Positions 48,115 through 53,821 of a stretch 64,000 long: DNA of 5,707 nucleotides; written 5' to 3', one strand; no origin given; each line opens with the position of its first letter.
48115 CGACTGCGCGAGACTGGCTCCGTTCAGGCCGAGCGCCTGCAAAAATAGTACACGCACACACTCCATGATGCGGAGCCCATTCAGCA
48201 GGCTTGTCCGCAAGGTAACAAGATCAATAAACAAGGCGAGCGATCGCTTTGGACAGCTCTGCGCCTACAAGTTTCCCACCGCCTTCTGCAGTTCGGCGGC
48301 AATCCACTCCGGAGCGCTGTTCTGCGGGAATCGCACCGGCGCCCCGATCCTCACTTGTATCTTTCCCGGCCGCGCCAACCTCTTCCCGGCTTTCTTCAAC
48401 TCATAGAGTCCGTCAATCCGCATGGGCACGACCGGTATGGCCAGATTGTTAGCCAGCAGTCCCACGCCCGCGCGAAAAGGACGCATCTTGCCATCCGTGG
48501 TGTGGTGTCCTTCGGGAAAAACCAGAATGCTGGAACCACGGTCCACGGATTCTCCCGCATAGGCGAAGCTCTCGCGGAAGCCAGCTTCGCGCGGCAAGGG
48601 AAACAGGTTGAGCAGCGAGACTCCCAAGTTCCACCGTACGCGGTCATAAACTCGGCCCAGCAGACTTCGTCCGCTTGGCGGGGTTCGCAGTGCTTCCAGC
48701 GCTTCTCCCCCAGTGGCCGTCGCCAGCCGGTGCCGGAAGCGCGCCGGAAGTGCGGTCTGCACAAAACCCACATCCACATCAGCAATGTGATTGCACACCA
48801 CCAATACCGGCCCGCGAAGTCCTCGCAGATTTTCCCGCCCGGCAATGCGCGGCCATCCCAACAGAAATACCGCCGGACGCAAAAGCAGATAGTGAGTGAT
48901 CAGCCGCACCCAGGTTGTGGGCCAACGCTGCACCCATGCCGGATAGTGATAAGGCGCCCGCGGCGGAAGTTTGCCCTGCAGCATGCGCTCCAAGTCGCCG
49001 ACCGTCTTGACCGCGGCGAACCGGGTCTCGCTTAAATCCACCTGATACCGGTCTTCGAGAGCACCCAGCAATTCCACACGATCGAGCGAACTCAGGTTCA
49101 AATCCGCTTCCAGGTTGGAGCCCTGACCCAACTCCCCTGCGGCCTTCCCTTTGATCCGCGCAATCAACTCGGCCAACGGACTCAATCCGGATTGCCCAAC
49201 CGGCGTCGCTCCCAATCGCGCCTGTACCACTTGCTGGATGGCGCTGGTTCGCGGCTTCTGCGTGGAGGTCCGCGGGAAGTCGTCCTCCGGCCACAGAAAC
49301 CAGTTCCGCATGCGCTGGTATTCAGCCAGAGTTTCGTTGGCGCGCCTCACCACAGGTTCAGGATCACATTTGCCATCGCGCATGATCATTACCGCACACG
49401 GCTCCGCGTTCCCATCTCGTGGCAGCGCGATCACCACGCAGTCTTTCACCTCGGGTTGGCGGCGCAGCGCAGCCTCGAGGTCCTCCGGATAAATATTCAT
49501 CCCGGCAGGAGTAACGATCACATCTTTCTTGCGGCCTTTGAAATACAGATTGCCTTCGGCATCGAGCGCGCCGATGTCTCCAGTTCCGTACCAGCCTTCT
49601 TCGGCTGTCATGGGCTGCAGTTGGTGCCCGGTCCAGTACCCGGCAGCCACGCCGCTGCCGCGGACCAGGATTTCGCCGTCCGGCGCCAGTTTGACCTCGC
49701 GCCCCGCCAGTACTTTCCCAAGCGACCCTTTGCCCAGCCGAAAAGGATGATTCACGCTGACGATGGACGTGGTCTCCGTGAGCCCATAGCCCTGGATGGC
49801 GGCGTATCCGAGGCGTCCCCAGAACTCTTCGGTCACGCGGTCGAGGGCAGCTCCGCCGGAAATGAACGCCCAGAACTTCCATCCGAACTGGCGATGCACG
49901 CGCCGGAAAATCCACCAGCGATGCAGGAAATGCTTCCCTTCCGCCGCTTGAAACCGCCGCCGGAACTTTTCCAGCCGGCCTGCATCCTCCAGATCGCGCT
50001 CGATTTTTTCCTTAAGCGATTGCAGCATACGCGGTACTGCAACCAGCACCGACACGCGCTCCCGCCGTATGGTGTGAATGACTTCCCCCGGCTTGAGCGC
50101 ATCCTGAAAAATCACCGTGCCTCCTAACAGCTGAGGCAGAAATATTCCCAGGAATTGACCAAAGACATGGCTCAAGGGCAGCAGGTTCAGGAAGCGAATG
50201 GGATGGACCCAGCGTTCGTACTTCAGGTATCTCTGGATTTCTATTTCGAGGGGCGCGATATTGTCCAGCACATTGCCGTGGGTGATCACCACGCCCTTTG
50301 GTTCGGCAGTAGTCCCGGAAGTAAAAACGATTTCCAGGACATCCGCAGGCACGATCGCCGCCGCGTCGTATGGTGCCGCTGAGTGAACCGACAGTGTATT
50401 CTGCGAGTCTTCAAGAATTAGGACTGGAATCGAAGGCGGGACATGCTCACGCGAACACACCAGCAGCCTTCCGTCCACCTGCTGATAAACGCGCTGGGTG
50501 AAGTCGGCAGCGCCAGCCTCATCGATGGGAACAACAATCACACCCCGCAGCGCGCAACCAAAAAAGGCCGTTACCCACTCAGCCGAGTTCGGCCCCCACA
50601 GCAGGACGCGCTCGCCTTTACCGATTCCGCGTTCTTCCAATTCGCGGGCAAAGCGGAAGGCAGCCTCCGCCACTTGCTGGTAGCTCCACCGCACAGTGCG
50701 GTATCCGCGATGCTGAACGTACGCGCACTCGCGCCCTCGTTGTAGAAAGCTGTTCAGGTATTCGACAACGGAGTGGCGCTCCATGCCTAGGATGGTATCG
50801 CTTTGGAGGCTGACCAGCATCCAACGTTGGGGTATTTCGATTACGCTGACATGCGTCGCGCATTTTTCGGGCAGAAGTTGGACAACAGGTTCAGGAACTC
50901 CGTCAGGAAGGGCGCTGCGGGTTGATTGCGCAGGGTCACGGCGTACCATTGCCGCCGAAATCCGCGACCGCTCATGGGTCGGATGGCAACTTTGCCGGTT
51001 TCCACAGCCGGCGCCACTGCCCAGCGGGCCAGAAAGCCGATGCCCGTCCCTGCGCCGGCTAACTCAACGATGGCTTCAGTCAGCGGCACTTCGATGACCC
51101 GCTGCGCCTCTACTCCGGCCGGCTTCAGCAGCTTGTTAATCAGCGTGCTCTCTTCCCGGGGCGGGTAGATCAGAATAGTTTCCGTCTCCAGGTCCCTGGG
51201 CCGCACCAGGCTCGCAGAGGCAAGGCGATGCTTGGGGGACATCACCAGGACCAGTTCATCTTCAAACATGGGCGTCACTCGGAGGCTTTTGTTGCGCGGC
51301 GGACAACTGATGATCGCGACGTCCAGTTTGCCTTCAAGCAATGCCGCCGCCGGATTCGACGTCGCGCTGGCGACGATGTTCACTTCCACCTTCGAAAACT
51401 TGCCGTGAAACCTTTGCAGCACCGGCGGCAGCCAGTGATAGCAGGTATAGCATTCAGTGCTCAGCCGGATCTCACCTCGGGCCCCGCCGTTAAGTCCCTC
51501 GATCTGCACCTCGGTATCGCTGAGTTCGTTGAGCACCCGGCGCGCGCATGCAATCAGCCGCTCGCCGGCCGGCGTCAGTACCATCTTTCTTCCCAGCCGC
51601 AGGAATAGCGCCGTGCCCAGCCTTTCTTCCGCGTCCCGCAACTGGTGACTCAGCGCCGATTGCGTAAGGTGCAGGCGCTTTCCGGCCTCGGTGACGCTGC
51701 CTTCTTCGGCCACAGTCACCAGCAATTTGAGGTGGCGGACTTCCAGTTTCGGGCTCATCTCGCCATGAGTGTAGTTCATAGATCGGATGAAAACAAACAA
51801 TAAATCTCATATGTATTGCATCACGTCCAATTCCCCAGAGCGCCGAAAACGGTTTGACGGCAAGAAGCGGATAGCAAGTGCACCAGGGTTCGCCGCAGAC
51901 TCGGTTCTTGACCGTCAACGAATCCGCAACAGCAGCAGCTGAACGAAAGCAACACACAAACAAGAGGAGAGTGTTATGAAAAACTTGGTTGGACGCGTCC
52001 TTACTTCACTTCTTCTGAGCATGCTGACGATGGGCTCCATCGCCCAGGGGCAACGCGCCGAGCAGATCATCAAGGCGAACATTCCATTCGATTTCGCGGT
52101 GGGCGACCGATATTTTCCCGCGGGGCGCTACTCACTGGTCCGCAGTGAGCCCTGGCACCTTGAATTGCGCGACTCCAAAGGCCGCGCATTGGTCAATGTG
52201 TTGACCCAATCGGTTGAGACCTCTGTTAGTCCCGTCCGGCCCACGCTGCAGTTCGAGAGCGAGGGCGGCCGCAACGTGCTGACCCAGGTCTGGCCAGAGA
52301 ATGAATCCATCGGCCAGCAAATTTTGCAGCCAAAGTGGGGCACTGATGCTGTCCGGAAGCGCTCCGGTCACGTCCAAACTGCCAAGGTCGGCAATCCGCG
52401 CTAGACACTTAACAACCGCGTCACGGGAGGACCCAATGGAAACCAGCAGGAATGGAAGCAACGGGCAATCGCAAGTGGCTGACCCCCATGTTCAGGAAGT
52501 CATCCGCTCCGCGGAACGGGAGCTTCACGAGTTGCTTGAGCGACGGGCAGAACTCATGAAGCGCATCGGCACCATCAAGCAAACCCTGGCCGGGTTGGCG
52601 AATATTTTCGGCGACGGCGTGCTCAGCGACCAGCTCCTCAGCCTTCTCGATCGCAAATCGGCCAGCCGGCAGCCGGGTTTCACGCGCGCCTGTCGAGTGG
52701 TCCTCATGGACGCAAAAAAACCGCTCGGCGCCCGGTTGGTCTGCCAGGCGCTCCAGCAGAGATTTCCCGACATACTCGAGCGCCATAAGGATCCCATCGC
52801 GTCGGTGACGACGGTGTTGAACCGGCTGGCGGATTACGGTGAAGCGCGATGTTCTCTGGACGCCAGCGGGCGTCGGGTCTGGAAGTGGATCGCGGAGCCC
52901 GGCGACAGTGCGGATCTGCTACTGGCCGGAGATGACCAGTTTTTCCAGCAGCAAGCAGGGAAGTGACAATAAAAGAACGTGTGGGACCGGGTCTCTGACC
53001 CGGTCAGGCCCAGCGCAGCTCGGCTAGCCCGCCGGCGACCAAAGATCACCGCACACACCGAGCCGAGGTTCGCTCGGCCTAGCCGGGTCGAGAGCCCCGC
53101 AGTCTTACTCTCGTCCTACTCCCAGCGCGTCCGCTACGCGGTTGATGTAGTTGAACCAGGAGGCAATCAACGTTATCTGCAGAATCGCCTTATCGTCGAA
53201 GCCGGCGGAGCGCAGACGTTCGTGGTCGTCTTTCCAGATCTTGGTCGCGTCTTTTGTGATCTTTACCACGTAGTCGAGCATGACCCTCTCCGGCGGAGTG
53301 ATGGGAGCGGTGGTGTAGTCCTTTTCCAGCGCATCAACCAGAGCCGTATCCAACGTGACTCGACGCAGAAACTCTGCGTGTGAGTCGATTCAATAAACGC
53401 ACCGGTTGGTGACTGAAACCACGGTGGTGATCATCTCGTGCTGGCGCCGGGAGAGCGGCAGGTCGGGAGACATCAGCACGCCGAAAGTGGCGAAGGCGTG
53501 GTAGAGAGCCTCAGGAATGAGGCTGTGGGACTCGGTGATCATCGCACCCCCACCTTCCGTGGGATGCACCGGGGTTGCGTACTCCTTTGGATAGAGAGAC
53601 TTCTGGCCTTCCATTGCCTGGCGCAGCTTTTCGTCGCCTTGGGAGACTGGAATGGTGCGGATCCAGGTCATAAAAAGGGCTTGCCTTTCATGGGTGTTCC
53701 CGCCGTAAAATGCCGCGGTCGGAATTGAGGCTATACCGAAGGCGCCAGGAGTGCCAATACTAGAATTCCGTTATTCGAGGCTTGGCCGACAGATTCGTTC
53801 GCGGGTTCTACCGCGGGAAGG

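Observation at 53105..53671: In-frame UGA at the second Cys of the CxxC motif of a CMD/AhpD-like gene, followed by a SECIS-like hairpin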

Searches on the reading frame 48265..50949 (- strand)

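Call 53: search_protein_families(library=pfam, proteins=[window:48265-50949:-], max_evalue=0.00001)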
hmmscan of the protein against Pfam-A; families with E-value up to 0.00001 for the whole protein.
window:48265-50949:- (894 aa): 3 families
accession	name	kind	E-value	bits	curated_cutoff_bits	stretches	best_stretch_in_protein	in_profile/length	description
PF00501.34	AMP-binding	-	1.1e-62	212.6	29.9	1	78-439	15-384/384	AMP-binding enzyme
PF01553.26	Acyltransferase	-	3.2e-12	46.8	23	1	702-845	4-131/132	Acyltransferase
PF00550.31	PP-binding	-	1.2e-07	32.3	20.8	1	592-657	3-67/67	Phosphopantetheine attachment site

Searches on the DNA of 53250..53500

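Call 48: search_rna_families(source=window, start=53250, end=53500, threshold=evalue, max_evalue=10)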
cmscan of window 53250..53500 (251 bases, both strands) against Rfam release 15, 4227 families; matches with E-value up to 10: 0.
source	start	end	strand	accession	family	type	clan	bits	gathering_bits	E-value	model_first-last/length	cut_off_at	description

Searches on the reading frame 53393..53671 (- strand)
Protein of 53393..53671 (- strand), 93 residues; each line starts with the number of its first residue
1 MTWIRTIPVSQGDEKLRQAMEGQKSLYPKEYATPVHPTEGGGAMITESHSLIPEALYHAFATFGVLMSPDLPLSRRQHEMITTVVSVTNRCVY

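Call 27: list_cluster_members(proteins=[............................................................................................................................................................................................, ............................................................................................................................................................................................, window:53393-53671:-, window:53108-53353:-])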
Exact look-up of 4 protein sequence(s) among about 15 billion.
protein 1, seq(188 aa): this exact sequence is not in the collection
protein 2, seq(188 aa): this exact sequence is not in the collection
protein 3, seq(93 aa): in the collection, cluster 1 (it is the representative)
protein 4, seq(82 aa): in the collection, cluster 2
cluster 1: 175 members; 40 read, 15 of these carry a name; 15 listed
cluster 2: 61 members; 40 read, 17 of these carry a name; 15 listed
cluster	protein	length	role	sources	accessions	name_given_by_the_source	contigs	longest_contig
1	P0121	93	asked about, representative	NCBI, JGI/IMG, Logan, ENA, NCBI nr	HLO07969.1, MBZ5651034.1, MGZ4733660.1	MAG: hypothetical protein ACXVZH_16120 [Terriglobales bacterium] | hypothetical protein | hypothetical protein [Terriglobia bacterium]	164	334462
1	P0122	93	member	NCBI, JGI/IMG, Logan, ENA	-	hypothetical protein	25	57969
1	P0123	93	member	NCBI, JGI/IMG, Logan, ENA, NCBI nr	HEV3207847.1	MAG TPA: hypothetical protein VGZ28_12900 [Terriglobales bacterium] | hypothetical protein | hypothetical protein [Terriglobales bacterium]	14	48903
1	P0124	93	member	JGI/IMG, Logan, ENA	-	hypothetical protein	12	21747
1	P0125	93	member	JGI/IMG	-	hypothetical protein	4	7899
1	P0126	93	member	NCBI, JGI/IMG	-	hypothetical protein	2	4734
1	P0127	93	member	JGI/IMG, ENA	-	hypothetical protein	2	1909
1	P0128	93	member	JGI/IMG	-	hypothetical protein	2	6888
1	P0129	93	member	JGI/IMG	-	hypothetical protein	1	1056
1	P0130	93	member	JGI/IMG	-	hypothetical protein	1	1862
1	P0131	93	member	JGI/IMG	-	hypothetical protein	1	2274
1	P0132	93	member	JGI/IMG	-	hypothetical protein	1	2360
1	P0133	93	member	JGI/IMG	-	hypothetical protein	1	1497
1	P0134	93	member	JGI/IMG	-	hypothetical protein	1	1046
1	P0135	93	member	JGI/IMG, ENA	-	hypothetical protein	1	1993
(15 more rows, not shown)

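Call 33: find_encoding_contigs(protein=P0121, flank=10000, max_places=6)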
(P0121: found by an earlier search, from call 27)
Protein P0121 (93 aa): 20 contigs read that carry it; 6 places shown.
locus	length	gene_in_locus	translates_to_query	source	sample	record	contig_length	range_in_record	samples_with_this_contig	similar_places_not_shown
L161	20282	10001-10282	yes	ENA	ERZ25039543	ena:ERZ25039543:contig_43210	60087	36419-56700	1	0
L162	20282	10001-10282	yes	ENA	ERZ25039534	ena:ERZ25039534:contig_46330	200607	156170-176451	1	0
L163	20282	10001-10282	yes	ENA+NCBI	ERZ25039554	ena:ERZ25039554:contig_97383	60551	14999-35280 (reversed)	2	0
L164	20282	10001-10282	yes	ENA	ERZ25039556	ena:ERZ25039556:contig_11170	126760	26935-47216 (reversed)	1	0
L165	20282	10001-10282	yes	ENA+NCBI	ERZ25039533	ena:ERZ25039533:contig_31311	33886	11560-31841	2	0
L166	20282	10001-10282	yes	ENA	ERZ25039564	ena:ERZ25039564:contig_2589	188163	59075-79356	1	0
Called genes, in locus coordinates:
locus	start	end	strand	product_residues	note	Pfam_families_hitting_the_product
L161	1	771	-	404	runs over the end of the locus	PF13180:PDZ_2 (weak), PF17820:PDZ_6, PF03572:Peptidase_S41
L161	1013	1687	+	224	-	PF06439:3keto-disac_hyd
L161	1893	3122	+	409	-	PF01408:GFO_IDH_MocA, PF19051:GFO_IDH_MocA_C2 (faint), PF22725:GFO_IDH_MocA_C3 (faint)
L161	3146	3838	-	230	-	PF02581:TMP-TENI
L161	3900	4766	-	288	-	PF18306:LDcluster4, PF03641:Lysine_decarbox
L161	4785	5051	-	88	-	-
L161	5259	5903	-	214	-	PF13428:TPR_14 (faint), PF13432:TPR_16 (faint), PF21033:RMD1-3 (faint), PF13414:TPR_11 (faint), PF00515:TPR_1 (faint), PF07719:TPR_2 (faint), PF13174:TPR_6 (faint), PF13424:TPR_12 (weak), +2 more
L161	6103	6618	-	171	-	-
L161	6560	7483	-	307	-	PF07719:TPR_2 (faint), PF13428:TPR_14 (faint), PF14559:TPR_19 (faint)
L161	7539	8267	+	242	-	-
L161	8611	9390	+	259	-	PF01797:Y1_Tnp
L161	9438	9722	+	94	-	-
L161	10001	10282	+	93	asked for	-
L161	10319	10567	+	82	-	-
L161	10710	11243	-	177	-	-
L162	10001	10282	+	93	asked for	-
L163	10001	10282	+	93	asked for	-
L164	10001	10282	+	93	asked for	-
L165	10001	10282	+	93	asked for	-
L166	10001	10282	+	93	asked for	-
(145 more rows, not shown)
